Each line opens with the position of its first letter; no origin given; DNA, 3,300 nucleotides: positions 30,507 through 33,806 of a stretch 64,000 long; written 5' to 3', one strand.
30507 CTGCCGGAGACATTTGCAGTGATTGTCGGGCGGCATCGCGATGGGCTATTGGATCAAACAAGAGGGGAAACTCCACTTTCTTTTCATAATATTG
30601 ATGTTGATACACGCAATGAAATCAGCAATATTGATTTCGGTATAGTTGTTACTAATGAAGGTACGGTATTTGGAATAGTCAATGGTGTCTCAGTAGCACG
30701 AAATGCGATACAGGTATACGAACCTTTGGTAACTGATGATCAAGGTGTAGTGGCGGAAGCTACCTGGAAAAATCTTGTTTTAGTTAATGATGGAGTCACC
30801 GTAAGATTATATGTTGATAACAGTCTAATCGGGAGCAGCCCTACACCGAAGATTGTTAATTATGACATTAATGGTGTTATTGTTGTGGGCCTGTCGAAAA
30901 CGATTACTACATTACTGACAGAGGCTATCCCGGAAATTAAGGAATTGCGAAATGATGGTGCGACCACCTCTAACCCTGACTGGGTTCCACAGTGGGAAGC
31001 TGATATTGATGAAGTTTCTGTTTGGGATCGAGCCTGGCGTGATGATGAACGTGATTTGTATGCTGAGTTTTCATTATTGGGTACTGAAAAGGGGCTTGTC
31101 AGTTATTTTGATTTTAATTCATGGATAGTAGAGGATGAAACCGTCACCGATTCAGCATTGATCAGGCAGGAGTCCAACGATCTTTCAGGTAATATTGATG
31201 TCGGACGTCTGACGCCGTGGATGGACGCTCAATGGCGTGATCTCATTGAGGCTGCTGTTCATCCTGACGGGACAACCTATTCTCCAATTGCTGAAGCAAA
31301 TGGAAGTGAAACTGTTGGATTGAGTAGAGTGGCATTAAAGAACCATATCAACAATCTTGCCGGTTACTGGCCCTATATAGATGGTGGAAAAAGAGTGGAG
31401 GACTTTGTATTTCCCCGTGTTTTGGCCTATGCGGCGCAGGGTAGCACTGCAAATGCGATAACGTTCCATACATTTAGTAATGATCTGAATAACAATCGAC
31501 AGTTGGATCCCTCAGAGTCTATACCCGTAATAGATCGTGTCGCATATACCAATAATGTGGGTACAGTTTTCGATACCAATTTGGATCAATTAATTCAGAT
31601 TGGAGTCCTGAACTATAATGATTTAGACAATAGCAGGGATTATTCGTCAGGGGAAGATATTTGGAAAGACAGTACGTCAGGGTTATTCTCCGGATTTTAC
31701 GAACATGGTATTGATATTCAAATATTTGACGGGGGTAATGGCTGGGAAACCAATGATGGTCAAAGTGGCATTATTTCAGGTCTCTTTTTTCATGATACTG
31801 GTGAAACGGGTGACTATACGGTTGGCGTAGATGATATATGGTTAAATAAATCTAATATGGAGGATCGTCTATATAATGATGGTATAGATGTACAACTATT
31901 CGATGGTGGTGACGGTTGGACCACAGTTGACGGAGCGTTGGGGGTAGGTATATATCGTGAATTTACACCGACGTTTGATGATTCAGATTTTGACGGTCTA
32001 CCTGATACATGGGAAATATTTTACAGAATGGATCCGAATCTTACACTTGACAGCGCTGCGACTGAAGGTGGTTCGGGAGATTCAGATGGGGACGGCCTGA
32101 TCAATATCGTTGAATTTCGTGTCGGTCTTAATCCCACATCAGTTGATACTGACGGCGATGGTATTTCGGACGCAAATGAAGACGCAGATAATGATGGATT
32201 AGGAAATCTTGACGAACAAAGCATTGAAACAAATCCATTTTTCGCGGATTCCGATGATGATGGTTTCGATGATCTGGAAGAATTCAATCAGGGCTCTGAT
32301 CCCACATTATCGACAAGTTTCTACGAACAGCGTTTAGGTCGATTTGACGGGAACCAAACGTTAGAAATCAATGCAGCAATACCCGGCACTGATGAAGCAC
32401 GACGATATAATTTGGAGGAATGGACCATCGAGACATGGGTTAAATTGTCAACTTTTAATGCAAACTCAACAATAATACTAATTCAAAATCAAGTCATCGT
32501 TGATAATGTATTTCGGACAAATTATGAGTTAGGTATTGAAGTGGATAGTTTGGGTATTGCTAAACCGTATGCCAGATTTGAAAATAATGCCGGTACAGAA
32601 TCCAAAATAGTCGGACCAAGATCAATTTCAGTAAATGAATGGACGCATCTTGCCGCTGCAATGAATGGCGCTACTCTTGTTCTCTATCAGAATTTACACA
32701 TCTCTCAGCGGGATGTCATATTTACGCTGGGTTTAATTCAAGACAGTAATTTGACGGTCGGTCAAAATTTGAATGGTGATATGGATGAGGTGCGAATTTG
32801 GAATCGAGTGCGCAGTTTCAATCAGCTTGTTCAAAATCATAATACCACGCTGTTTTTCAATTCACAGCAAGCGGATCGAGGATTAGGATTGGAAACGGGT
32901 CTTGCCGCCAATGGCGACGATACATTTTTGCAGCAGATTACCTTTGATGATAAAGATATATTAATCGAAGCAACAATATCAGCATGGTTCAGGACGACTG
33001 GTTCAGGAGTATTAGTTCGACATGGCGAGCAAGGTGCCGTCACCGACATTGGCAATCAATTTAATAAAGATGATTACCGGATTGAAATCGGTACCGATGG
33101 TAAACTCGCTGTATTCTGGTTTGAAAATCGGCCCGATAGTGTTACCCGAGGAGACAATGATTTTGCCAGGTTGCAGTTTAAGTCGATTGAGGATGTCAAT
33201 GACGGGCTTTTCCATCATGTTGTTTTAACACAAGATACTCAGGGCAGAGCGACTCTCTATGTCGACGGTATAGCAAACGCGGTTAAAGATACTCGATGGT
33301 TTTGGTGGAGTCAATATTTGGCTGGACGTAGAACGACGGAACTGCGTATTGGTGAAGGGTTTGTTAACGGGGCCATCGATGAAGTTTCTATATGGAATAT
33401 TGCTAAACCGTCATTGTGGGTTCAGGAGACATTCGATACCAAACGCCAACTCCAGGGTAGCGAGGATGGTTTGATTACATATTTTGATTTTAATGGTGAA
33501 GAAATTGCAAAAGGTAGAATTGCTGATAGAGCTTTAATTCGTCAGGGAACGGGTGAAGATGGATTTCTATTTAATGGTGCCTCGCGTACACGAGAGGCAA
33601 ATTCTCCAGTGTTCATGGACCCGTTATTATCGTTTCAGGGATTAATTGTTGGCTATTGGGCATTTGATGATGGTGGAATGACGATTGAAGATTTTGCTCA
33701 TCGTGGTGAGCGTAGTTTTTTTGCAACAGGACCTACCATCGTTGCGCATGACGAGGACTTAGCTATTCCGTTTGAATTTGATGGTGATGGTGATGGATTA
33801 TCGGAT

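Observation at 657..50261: Single 49.6-kb ORF encoding a ~16.5k-residue secreted giant protein that occupies 77% of the window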

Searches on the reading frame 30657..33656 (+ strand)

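Call 6: search_protein_families(library=pfam, proteins=[window:30657-33656:+], max_evalue=0.01)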
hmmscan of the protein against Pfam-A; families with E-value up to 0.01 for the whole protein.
window:30657-33656:+ (1000 aa): 3 families
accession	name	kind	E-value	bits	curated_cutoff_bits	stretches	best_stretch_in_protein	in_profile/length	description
PF13385.13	Laminin_G_3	-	1.2e-30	107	27.6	2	586-720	16-146/151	Concanavalin A-like lectin/glucanases superfamily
PF02210.31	Laminin_G_2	-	0.00094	20.1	22.9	0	844-874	47-76/126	Laminin G domain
PF18884.5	TSP3_bac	-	0.0011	19.3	25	0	497-508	1-12/22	Bacterial TSP3 repeat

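Call 18: search_protein_families(library=ncbifam, proteins=[window:30657-33656:+], max_evalue=0.01)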
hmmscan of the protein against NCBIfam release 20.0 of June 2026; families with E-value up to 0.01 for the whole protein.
window:30657-33656:+ (1000 aa): 2 families
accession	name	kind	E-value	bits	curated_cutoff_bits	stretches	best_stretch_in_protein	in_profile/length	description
NF033765.2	gliding_CglD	equivalog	1.6e-07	29.5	400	1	435-549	170-284/1124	adventurous gliding motility lipoprotein CglD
NF047639.1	throspo3_MtsD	equivalog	0.003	15.7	800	1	471-508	478-520/651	cell-cell cohesion protein MtsD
